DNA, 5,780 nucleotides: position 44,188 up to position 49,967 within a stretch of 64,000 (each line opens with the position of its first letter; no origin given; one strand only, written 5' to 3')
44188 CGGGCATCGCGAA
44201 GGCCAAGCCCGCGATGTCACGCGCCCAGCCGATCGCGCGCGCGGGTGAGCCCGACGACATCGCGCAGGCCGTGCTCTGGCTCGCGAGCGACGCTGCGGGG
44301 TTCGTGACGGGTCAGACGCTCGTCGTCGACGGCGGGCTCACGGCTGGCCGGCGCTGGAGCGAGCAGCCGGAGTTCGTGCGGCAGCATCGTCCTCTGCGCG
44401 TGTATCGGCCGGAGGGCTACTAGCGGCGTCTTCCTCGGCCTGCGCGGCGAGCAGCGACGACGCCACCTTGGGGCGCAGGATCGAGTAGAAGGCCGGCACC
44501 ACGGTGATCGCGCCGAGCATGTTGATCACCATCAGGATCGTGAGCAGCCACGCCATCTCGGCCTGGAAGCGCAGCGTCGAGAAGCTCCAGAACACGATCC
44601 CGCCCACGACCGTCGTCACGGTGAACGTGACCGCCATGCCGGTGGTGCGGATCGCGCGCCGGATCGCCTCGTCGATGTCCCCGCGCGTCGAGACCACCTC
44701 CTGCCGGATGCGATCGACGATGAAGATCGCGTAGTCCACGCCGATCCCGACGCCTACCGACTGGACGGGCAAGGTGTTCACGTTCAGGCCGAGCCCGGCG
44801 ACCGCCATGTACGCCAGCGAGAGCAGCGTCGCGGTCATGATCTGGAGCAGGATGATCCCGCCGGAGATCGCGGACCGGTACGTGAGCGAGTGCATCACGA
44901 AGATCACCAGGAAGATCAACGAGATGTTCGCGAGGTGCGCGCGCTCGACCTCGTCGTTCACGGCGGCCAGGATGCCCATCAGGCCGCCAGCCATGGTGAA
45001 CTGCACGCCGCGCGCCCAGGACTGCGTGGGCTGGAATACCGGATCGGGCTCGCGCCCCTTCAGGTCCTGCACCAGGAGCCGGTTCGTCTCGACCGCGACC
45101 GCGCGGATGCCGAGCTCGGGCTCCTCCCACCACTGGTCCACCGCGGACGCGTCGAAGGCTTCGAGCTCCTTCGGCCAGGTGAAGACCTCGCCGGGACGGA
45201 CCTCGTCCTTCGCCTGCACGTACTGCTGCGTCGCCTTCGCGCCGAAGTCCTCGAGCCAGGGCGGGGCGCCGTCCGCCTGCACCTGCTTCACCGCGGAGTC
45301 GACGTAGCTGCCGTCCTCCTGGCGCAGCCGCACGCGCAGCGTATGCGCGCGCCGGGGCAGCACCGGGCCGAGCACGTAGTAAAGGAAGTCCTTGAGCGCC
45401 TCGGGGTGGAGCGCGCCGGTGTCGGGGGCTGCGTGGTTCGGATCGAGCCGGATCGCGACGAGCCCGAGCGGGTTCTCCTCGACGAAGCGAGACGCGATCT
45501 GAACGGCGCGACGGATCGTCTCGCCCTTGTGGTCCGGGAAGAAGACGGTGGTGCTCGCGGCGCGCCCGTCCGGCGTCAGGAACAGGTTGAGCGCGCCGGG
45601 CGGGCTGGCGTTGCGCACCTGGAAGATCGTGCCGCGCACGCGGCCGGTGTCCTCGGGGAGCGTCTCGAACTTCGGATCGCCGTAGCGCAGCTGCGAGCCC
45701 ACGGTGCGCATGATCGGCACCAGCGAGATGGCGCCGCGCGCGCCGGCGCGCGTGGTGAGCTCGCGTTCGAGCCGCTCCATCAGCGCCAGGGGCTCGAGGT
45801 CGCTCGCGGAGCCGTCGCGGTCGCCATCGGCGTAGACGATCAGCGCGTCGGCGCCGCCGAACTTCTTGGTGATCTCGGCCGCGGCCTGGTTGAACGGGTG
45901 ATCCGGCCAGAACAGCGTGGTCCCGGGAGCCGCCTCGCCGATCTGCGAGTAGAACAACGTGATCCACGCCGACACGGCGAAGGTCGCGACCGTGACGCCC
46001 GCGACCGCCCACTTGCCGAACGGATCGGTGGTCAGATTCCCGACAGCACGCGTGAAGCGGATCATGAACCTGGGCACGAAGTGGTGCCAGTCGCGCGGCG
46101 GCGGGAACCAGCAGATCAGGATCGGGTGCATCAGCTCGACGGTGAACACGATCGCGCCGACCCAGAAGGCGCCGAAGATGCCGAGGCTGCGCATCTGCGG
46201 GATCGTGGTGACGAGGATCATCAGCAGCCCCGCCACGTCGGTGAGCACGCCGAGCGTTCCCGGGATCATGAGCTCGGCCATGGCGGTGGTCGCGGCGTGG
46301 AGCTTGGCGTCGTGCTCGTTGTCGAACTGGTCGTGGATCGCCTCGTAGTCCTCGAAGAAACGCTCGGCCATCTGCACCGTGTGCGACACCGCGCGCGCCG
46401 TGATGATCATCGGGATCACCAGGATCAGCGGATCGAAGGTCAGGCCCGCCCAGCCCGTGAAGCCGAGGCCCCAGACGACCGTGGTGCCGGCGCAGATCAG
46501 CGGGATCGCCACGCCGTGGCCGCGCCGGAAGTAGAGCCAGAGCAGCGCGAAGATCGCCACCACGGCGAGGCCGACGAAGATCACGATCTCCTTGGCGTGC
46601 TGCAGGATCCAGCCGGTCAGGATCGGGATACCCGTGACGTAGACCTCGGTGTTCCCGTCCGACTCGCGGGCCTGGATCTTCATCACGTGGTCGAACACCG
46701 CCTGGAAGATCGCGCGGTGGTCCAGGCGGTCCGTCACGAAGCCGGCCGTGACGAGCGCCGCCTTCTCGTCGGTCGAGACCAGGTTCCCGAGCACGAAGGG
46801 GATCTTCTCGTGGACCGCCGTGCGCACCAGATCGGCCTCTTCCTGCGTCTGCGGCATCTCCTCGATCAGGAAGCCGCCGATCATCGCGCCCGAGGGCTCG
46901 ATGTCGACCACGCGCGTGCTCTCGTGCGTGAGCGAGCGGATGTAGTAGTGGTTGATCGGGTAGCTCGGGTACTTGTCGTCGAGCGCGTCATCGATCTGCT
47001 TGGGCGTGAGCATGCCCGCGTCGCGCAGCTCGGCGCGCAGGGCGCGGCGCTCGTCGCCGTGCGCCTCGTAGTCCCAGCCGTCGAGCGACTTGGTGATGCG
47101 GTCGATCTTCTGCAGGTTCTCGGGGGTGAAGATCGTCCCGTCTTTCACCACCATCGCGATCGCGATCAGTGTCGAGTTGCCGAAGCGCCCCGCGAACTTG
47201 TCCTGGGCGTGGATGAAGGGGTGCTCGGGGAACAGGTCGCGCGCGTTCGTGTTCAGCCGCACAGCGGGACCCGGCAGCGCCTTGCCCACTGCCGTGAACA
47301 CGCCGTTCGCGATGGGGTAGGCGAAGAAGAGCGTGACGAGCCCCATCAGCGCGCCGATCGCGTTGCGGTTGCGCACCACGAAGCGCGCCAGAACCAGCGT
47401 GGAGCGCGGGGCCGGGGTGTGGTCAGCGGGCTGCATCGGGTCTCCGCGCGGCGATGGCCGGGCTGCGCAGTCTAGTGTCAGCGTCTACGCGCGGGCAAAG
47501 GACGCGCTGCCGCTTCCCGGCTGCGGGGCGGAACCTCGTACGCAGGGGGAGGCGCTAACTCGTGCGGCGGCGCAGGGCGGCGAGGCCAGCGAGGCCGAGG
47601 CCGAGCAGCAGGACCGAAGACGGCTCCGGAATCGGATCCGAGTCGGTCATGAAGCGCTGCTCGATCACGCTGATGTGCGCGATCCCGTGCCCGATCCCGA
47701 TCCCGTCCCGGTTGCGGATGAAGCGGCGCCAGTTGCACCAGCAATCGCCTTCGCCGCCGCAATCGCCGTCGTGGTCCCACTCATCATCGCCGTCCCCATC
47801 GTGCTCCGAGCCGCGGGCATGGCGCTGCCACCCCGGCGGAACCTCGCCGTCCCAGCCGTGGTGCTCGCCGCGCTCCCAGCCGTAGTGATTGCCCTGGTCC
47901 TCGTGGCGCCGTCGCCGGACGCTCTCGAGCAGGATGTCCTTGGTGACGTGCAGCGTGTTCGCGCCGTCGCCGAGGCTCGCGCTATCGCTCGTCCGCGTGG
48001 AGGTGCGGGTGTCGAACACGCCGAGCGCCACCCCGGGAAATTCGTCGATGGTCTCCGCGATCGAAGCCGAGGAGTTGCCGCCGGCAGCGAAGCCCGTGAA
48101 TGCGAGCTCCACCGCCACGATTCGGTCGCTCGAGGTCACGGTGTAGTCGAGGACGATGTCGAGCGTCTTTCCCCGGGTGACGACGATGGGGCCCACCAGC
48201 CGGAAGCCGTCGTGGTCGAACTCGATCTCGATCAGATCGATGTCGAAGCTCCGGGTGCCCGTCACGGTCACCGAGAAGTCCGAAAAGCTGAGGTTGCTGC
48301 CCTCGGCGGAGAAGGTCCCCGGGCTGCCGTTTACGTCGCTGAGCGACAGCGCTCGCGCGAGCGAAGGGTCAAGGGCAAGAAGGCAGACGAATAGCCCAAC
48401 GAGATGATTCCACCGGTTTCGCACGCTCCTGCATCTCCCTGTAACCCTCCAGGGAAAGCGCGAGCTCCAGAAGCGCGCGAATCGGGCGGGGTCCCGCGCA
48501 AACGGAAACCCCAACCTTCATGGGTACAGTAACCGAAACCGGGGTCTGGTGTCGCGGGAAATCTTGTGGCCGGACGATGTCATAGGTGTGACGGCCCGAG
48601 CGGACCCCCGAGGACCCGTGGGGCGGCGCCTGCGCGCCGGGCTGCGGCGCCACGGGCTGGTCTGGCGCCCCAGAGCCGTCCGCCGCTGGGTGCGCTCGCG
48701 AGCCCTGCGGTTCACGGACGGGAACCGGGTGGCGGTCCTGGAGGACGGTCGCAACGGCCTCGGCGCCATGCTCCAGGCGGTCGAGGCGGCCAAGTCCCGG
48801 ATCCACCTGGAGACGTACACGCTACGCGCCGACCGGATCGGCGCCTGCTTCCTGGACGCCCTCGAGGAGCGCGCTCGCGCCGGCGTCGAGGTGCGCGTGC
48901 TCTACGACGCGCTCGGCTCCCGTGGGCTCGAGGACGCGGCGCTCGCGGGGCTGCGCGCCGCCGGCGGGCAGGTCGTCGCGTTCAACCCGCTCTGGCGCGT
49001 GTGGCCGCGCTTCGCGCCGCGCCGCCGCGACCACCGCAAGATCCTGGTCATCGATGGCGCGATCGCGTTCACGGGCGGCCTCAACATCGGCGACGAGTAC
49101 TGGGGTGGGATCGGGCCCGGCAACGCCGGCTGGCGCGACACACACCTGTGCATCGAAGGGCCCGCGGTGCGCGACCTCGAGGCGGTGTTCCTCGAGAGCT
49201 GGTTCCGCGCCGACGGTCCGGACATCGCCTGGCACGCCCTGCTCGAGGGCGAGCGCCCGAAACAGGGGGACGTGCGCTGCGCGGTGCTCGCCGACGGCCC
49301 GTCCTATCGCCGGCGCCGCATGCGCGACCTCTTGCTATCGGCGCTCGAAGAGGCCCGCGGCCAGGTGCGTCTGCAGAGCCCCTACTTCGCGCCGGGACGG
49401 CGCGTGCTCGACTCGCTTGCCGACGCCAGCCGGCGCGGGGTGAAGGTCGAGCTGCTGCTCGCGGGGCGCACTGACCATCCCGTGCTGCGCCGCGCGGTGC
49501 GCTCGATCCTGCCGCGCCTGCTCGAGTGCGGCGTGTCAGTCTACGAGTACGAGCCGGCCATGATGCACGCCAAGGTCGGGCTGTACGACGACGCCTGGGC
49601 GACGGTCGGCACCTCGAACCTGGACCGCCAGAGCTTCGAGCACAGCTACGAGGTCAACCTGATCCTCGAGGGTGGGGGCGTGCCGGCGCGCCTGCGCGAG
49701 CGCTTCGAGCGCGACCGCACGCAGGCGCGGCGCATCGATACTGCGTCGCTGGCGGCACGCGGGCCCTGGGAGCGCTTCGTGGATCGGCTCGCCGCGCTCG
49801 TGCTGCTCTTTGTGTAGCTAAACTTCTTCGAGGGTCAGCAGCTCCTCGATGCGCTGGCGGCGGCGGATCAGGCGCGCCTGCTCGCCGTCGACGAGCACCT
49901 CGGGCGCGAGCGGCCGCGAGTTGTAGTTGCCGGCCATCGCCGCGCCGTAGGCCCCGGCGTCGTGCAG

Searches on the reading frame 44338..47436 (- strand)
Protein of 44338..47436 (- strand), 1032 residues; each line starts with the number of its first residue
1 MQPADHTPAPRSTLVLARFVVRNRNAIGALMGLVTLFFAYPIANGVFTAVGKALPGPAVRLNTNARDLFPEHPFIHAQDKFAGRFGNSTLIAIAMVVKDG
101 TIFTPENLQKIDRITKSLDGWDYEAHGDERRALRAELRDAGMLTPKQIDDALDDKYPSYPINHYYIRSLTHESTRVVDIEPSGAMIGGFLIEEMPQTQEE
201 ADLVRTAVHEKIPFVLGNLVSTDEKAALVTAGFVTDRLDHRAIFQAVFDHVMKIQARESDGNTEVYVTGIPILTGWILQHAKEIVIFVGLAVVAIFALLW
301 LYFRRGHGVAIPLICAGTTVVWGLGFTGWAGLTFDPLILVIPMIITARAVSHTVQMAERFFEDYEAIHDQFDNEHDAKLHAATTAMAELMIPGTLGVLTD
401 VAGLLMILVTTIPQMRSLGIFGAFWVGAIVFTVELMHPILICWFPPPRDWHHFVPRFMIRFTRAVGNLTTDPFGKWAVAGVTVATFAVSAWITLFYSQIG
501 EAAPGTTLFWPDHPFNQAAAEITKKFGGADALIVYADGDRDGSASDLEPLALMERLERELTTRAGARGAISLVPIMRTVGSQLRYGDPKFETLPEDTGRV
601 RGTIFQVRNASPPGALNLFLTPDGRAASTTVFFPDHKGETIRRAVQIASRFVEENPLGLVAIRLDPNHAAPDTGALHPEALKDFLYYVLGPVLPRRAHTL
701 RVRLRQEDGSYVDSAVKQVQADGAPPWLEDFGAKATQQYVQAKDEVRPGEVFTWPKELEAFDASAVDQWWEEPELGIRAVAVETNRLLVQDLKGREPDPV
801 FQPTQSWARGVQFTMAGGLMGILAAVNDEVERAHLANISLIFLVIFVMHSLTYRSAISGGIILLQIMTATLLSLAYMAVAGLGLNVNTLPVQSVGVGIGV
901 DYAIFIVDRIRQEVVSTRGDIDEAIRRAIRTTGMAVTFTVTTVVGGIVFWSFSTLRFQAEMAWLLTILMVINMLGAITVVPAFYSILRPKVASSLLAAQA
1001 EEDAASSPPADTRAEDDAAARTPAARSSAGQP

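Call 22: search_protein_families(library=ncbifam, proteins=[window:44338-47436:-], max_evalue=0.01)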
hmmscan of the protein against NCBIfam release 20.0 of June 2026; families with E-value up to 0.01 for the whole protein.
window:44338-47436:- (1032 aa): 15 families
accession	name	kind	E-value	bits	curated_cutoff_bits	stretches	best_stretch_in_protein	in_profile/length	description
TIGR00921.1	2A067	subfamily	1.1e-25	89.8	351.9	2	806-985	556-732/733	hydrophobe/amphiphile efflux-3 (HAE3) family transporter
TIGR00833.1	actII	subfamily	4.6e-18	64.9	874.7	2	824-984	165-329/910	MMPL family RND transporter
NF052608.1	TrhMmycExpMmpL3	equivalog_domain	7.5e-08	31.1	1400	1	826-992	182-346/992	trehalose monomycolate exporter MmpL3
NF041305.1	SecF_Halo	equivalog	1.7e-07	30.9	420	1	763-972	65-264/289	protein translocase subunit SecF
TIGR03480.1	HpnN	hypoth_equivalog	2.6e-06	25.7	751.85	1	823-992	264-428/862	hopanoid biosynthesis associated RND transporter like protein HpnN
NF052374.1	HopndTporHpnN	equivalog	2.2e-05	22.8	1100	1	836-992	277-431/858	hopanoid transporter HpnN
NF006355.0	PRK08578.1-3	equivalog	6.6e-05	22.3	421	1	823-970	123-262/290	preprotein translocase subunit SecF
NF045600.2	BstA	equivalog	7.5e-05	20.8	1400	1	840-1002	297-454/903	sterol transporter cytoplasmic membrane protein BstA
TIGR00918.1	2A060602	subfamily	0.00014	19.7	1120.4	1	834-1007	967-1137/1145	transmembrane receptor Patched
NF007133.0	PRK09579.1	equivalog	0.00014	19.6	1763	1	824-990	327-492/1017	multidrug efflux RND transporter permease subunit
NF006357.0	PRK08578.2-1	equivalog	0.00029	20.7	304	1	836-943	123-226/282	preprotein translocase subunit SecF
NF006354.0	PRK08578.1-2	equivalog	0.0019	17.6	353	1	835-959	128-245/296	preprotein translocase subunit SecF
TIGR00915.1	2A0602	subfamily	0.0021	16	940.35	1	828-987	338-496/1050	efflux RND transporter permease subunit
NF005851.0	PRK07772.1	subfamily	0.0045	17.2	194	1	465-524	10-69/191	single-stranded DNA-binding protein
TIGR00916.1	2A0604s01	subfamily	0.008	15.8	148.6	1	831-976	88-230/231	SecD/SecF family protein translocase subunit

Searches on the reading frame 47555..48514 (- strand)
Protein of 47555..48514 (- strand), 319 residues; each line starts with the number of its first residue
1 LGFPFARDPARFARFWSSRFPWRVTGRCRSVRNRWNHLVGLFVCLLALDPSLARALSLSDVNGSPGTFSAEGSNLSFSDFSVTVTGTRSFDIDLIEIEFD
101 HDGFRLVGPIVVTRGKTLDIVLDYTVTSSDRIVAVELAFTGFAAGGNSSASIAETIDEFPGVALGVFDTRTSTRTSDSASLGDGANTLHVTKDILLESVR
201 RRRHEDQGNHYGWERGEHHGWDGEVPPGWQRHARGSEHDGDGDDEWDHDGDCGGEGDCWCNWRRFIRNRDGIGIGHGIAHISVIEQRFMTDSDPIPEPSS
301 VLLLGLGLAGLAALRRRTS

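Call 22: search_protein_families(library=ncbifam, proteins=[window:47555-48514:-], max_evalue=0.01)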
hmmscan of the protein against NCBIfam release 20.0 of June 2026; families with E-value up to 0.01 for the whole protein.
window:47555-48514:- (319 aa): 11 families
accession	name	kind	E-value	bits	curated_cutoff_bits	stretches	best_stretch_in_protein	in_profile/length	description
NF033554.9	floc_PepA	equivalog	7.1e-07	29.3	80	1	293-318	235-260/261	flocculation-associated PEP-CTERM protein PepA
NF041538.1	PEP_EDSA_1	subfamily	8.2e-07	29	100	1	293-317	283-306/307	EDSAP-1 family PEP-CTERM protein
NF038125.1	PEP_CTERM_THxN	subfamily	1.2e-06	28.3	85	1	292-317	219-245/246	THxN family PEP-CTERM protein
TIGR02595.1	PEP_CTERM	domain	1.8e-05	25.2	16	1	295-317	1-22/24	PEP-CTERM sorting domain-containing protein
NF038129.1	PEP_NF038129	equivalog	2.6e-05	24.2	65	1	292-317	168-193/194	NF038129 family PEP-CTERM protein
TIGR03370.1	VPLPA-CTERM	domain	2.6e-05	24.1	25.35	1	298-318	4-24/25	VPLPA-CTERM sorting domain-containing protein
NF041927.1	Xrt_dep_XDP1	equivalog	9.9e-05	22.4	125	1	290-317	214-241/242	exosortase-dependent surface protein XDP1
NF038120.1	PEP_CTERM_QFxxD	subfamily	0.00043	20.2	80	1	294-317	192-215/215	NF038120 family PEP-CTERM protein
NF038118.1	PEP_CTERM_CCXG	equivalog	0.0038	16.9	90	1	293-317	174-198/199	CCXG family PEP-CTERM protein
TIGR03778.1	VPDSG_CTERM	subfamily_domain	0.0041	17.2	22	0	299-317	6-24/24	VPDSG-CTERM sorting domain-containing protein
NF038126.1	PEP_CTERM_FxDxF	subfamily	0.005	17.1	50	1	293-316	140-165/165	FxDxF family PEP-CTERM protein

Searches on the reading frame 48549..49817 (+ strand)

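Call 22: search_protein_families(library=ncbifam, proteins=[window:48549-49817:+], max_evalue=0.01)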
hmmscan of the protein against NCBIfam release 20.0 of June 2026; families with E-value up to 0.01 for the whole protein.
window:48549-49817:+ (422 aa): 9 families
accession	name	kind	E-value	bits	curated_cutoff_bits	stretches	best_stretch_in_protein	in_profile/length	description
TIGR04265.1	bac_cardiolipin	equivalog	1.1e-83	281.9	290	1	49-418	109-479/483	cardiolipin synthase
NF009107.0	PRK12452.1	equivalog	2.9e-71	240.8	787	1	62-414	143-501/509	cardiolipin synthase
NF008427.0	PRK11263.1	equivalog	1.8e-66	224.9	281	1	53-411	3-362/409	cardiolipin synthase ClsB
NF038319.1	DISARM_DrmC_I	equivalog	6.9e-17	61.8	133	2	250-387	84-232/236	DISARM system phospholipase D-like protein DrmC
NF010490.0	PRK13912.1-1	equivalog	8.6e-09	35.7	211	1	279-373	51-139/159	nuclease NucT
NF010492.0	PRK13912.1-3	equivalog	8.4e-07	28.7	297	0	318-391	100-173/178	nuclease NucT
NF010491.0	PRK13912.1-2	equivalog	8.5e-06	25.7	225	1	253-371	32-155/180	nuclease NucT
NF006946.0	PRK09428.1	equivalog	0.00028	19.9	314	0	60-120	26-88/451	CDP-diacylglycerol--serine O-phosphatidyltransferase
NF041709.1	RiPP_phane_YxD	equivalog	0.009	16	55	0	303-329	12-38/47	YxD-tail cyclophane-containing RiPP peptide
